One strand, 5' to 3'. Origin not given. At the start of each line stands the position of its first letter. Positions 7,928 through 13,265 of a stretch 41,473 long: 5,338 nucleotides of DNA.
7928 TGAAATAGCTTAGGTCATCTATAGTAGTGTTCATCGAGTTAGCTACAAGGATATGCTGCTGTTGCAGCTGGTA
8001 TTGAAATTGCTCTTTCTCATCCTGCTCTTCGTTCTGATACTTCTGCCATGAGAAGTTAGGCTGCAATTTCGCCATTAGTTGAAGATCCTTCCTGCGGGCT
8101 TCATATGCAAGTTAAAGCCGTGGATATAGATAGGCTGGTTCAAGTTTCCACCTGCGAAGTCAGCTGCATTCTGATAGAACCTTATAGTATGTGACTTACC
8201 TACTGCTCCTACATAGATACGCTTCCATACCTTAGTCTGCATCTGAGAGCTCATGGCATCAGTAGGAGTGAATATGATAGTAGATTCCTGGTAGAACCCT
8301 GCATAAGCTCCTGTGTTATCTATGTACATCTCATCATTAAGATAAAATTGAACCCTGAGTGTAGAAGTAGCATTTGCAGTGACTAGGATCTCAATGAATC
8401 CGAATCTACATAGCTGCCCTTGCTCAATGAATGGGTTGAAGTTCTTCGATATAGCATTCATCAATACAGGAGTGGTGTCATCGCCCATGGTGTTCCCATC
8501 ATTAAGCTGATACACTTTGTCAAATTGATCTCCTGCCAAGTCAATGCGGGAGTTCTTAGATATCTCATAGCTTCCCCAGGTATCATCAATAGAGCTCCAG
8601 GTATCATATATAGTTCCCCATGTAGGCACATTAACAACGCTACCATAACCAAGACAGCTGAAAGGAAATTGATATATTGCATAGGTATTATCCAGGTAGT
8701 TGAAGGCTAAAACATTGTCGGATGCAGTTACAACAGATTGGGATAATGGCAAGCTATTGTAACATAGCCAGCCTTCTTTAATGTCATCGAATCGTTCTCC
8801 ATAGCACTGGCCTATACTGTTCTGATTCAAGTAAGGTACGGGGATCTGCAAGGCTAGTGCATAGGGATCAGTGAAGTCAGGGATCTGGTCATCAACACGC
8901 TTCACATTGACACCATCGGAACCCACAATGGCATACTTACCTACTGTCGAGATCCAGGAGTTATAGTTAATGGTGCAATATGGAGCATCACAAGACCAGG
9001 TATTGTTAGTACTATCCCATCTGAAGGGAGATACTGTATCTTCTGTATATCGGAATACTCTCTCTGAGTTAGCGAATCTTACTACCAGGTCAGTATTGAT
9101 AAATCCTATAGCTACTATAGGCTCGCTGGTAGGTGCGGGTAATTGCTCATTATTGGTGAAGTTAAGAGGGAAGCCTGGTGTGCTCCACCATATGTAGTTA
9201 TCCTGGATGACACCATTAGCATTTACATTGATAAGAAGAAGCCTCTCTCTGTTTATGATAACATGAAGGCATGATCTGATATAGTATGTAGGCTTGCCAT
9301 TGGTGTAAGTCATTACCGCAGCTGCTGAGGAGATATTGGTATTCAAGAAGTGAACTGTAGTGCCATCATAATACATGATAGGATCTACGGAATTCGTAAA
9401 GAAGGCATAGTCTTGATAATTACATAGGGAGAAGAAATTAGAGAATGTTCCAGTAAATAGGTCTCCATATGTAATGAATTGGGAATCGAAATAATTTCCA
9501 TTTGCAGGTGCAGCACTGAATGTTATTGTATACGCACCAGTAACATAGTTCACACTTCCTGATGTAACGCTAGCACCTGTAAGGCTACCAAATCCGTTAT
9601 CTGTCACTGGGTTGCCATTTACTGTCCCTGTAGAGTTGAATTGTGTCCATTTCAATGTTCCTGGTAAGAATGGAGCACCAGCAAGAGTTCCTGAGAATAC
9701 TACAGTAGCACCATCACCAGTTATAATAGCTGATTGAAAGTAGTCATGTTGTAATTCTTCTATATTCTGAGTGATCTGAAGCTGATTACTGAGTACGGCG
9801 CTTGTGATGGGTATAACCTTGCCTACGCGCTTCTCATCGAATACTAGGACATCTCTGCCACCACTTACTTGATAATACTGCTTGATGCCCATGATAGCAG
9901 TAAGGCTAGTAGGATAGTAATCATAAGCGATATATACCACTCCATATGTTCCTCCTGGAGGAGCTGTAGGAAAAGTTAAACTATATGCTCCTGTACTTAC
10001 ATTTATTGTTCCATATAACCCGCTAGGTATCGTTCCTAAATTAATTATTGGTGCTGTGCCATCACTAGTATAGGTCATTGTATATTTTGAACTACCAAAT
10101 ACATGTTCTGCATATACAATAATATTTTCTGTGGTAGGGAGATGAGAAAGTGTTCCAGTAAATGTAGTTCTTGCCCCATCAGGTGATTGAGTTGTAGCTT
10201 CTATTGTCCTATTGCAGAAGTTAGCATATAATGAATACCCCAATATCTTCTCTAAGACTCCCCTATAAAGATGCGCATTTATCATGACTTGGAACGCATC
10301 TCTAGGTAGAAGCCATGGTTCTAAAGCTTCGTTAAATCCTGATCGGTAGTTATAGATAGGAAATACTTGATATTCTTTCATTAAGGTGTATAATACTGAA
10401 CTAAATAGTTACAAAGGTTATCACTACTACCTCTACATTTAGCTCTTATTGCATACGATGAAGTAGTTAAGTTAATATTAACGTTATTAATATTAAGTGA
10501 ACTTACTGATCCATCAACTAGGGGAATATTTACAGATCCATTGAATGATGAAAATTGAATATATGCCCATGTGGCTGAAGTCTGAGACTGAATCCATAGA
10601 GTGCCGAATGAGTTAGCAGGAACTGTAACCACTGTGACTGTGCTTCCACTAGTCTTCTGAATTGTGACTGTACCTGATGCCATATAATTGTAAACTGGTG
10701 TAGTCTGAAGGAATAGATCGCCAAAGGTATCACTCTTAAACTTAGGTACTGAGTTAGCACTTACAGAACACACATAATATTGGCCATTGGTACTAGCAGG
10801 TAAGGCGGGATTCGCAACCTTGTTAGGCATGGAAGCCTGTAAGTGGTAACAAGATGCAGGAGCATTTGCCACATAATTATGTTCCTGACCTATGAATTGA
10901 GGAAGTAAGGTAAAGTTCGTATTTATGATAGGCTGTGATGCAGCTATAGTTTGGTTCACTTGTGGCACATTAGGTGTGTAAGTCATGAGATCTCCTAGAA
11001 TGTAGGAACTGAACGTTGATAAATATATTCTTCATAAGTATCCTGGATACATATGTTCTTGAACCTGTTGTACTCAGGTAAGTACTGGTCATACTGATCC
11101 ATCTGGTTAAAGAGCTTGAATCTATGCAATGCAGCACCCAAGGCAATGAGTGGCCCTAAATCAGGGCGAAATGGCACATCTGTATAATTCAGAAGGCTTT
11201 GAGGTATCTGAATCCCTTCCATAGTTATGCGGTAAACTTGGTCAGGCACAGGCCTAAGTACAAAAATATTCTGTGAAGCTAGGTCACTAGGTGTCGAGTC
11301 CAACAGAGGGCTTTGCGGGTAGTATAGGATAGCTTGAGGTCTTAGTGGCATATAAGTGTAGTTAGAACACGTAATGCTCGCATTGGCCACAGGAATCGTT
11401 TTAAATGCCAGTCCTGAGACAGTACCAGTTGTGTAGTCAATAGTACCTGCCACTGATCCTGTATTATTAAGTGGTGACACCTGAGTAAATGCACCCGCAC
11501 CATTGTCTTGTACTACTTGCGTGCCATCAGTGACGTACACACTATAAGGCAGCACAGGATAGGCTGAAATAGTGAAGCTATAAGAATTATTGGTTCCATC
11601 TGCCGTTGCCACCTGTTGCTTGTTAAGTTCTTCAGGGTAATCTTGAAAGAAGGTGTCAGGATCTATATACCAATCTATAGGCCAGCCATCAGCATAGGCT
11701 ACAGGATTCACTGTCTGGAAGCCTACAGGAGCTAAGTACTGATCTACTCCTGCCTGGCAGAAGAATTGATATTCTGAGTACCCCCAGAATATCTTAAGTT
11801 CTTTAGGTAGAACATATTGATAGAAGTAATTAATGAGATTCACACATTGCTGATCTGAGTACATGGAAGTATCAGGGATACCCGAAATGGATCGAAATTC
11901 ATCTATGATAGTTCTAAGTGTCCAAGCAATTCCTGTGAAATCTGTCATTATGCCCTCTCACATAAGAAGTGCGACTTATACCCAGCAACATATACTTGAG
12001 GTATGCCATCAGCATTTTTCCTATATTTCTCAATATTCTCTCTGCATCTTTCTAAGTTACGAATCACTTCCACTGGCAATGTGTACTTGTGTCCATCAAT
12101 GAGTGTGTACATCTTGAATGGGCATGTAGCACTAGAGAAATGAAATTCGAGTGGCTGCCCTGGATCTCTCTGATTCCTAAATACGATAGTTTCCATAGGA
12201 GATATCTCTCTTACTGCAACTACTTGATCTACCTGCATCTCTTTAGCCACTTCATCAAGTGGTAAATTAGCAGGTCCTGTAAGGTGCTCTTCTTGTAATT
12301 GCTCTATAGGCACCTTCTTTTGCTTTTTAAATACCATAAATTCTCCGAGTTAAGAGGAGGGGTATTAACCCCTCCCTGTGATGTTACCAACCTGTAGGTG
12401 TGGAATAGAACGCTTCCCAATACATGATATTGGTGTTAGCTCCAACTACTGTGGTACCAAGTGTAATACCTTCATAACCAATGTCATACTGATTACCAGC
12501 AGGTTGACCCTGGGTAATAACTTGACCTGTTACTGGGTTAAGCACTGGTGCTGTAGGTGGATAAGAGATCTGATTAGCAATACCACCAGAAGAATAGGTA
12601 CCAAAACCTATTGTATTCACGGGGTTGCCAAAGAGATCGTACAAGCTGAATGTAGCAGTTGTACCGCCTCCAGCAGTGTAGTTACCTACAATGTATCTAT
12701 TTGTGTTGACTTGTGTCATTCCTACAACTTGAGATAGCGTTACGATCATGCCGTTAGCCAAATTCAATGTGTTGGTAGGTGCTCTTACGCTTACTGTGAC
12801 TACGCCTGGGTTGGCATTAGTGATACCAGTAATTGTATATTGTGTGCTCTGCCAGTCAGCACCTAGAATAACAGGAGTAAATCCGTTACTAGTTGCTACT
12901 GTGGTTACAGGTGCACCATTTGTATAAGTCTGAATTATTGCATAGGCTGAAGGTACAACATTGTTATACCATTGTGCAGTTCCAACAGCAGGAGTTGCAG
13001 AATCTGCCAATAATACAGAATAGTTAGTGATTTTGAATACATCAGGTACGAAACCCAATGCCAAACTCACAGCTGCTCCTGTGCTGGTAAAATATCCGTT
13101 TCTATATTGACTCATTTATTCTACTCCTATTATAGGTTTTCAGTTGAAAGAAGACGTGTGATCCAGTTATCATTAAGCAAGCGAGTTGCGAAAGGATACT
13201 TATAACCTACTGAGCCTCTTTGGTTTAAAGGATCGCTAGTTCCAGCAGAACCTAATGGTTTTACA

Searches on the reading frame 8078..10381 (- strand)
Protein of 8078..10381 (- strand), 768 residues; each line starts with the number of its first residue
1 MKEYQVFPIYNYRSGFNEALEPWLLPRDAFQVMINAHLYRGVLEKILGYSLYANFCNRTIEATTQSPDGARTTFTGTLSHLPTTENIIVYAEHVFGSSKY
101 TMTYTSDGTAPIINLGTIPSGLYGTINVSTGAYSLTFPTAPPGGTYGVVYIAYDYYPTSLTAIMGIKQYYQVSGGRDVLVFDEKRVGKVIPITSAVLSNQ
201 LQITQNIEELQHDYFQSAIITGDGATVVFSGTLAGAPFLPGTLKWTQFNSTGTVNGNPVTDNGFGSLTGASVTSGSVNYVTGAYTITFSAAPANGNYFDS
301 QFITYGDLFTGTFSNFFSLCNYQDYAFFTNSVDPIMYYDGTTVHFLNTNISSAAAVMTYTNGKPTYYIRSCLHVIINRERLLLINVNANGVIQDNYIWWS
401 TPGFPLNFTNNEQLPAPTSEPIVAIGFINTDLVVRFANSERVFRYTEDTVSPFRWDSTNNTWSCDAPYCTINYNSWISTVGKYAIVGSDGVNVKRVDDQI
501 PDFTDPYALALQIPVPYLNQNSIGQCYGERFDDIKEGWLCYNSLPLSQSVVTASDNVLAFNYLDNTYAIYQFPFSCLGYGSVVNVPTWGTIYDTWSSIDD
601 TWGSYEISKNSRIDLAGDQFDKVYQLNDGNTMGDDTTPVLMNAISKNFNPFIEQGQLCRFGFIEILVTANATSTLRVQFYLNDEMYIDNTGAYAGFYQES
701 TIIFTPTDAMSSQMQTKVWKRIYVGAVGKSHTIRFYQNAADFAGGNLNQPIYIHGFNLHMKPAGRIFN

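Call 26: search_protein_families(library=phrogs, proteins=[window:8078-10381:-], max_evalue=0.001)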
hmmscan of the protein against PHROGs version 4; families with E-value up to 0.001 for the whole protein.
window:8078-10381:- (768 aa): 1 family
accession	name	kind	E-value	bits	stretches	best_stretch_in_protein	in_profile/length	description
phrog_6128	-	unknown function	3.1e-05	22.9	1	220-292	381-451/1200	-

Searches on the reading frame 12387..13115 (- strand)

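Call 26: search_protein_families(library=phrogs, proteins=[window:12387-13115:-], max_evalue=0.001)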
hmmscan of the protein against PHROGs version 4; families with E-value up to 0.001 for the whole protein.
window:12387-13115:- (243 aa): 1 family
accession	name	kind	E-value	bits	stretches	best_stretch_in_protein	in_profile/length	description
phrog_584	-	tail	0.00032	21.5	1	90-151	18-69/218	major tail protein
